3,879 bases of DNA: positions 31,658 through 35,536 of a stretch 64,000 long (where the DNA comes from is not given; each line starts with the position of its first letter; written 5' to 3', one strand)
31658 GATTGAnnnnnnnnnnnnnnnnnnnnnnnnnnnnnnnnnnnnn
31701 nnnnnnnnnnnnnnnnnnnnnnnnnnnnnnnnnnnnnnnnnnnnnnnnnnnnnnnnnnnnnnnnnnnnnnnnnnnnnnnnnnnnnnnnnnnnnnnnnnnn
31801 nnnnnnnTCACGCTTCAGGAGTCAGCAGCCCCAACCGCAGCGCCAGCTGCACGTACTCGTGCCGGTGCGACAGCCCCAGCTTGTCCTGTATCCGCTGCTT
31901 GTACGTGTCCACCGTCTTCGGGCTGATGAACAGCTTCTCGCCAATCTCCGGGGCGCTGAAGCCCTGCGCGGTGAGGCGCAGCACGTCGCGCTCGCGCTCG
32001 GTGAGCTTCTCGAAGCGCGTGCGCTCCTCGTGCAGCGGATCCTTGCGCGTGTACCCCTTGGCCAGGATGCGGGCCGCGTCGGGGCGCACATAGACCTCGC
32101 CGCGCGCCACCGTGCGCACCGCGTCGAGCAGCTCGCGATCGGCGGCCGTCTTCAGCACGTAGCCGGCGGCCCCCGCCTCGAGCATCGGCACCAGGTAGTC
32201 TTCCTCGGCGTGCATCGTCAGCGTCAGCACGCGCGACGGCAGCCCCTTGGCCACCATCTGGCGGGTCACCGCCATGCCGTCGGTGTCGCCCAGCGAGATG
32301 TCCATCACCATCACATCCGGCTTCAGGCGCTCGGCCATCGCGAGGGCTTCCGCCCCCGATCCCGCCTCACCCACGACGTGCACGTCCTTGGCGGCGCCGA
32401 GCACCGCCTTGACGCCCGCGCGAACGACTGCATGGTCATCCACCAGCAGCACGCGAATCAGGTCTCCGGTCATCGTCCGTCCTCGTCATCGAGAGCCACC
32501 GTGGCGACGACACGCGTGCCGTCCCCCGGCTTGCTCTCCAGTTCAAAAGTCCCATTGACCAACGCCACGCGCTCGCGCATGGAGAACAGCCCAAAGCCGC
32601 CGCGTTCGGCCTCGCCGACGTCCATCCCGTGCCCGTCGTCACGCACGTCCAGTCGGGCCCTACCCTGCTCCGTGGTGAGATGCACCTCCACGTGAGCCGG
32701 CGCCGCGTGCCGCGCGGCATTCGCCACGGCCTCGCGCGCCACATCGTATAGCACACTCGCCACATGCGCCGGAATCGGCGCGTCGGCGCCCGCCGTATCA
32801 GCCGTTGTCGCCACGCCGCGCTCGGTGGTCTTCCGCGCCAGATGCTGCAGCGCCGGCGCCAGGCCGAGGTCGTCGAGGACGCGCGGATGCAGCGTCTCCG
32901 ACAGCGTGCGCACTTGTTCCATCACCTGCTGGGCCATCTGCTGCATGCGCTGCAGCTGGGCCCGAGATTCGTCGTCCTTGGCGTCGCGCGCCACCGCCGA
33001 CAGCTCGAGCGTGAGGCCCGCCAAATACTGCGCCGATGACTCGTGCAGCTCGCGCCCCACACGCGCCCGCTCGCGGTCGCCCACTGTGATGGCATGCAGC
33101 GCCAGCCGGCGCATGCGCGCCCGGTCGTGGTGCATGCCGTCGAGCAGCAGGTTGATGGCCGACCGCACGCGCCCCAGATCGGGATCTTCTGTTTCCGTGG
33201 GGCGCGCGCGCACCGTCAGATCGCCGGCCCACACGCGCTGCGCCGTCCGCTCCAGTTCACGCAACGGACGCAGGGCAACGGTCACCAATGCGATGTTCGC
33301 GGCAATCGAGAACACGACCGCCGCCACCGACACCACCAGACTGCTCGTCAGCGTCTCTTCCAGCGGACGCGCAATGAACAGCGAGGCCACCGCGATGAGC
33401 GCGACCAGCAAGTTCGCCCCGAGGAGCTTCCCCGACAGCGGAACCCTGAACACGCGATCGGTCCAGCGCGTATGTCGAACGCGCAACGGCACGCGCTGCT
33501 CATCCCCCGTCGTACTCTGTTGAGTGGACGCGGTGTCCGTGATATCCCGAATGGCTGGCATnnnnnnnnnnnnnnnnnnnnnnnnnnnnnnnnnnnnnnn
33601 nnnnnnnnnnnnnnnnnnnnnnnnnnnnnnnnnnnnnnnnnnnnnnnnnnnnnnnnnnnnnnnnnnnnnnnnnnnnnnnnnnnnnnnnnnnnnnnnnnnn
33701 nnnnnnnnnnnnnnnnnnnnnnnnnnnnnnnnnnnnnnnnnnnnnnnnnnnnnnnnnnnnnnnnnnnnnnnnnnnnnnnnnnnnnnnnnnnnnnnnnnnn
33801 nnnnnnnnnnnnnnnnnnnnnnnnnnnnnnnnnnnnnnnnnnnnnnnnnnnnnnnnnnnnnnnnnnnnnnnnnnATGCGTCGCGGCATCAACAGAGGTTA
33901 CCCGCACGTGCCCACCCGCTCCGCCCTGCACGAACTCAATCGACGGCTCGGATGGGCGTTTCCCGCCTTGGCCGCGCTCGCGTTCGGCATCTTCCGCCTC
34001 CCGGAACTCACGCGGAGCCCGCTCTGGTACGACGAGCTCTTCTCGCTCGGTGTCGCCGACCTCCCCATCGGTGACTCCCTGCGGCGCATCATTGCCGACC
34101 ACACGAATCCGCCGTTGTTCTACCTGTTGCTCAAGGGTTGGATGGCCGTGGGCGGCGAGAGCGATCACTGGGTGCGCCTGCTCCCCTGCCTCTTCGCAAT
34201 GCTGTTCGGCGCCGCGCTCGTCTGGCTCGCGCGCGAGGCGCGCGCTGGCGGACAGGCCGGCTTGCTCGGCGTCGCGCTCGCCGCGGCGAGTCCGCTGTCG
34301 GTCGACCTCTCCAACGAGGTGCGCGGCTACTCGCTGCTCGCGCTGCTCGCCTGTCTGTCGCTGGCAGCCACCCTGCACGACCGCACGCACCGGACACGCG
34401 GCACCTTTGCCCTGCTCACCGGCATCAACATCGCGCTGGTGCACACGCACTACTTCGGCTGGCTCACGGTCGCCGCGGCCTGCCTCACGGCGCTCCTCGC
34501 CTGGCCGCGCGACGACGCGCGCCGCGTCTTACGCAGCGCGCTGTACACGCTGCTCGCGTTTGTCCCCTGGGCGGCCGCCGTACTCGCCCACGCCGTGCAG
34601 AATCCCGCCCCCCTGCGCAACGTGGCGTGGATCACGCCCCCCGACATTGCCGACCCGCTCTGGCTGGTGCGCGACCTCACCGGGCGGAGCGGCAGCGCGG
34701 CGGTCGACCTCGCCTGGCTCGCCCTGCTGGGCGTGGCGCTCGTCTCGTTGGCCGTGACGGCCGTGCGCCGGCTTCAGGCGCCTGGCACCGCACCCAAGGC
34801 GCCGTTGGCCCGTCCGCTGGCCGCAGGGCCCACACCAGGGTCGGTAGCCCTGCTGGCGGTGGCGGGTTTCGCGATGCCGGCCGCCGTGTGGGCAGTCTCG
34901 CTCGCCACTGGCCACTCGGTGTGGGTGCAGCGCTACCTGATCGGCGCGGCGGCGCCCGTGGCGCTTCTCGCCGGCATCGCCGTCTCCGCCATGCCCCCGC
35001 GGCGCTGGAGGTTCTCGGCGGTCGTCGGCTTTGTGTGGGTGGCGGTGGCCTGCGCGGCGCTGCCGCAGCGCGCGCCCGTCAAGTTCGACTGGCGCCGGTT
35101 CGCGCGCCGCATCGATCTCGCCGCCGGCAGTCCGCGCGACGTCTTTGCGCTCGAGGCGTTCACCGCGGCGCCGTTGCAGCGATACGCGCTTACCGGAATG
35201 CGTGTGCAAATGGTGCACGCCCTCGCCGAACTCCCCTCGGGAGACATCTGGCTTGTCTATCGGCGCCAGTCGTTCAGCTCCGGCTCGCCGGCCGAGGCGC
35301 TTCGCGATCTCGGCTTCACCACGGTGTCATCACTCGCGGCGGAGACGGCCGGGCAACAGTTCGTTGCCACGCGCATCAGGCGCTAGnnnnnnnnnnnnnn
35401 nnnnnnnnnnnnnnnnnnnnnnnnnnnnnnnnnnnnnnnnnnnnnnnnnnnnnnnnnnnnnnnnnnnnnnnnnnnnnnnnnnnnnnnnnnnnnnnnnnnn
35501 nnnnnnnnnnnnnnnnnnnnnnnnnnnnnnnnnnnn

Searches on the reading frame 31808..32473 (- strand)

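Call 102: search_protein_families(library=pfam, proteins=[window:31808-32473:-], max_evalue=0.00001)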
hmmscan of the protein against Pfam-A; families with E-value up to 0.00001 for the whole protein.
window:31808-32473:- (221 aa): 3 families
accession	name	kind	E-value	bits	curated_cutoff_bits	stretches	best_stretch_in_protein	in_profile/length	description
PF00072.30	Response_reg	-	3.4e-25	88.8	30.2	1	8-120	1-111/111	Response regulator receiver domain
PF00196.25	GerE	-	7.4e-18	64.4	23.5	1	156-211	2-57/57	Bacterial regulatory proteins, luxR family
PF08281.18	Sigma70_r4_2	-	6.4e-07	29.4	25.7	1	153-194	7-49/54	Sigma-70, region 4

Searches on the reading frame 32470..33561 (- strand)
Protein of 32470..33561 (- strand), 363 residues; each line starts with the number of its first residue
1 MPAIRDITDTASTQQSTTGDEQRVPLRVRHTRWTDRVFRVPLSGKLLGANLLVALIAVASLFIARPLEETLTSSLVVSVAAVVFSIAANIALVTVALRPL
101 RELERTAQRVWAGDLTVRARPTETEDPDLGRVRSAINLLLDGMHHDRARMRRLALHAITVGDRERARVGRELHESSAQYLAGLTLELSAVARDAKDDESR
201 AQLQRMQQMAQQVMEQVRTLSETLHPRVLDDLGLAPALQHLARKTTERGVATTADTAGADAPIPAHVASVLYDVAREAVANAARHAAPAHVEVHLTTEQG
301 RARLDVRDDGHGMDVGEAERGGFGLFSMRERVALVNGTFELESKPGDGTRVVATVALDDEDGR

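Call 102: search_protein_families(library=pfam, proteins=[window:32470-33561:-], max_evalue=0.00001)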
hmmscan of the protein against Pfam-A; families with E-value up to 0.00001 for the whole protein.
window:32470-33561:- (363 aa): 3 families
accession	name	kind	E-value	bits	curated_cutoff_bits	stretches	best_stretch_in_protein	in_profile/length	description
PF02518.31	HATPase_c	-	2.1e-14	54.4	26.4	1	270-357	5-109/111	Histidine kinase-, DNA gyrase B-, and HSP90-like ATPase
PF07730.19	HisKA_3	-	2.9e-12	47.4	24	1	164-229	1-68/68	Histidine kinase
PF13581.12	HATPase_c_2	-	4.7e-06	27.1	27.4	1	271-332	32-109/127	Histidine kinase-like ATPase domain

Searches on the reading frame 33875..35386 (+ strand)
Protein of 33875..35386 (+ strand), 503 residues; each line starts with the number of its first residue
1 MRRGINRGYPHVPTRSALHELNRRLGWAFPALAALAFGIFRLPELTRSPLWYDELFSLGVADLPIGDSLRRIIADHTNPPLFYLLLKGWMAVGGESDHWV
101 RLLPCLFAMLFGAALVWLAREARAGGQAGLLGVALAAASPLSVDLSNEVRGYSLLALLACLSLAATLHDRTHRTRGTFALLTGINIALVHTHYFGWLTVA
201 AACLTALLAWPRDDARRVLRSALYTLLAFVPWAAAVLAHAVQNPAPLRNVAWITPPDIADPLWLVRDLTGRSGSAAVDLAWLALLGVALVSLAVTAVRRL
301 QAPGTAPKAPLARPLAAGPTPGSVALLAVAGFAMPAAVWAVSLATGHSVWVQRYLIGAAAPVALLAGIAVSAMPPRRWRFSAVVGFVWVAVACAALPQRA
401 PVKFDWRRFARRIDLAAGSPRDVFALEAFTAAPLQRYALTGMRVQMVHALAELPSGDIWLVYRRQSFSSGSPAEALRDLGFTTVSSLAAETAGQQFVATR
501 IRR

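Call 102: search_protein_families(library=pfam, proteins=[window:33875-35386:+], max_evalue=0.00001)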
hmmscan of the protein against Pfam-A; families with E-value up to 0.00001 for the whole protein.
window:33875-35386:+ (503 aa): 1 family
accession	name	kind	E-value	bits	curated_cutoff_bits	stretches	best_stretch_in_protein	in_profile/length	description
PF13231.12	PMT_2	-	2e-06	28.5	26.1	1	78-229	2-149/160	Dolichyl-phosphate-mannose-protein mannosyltransferase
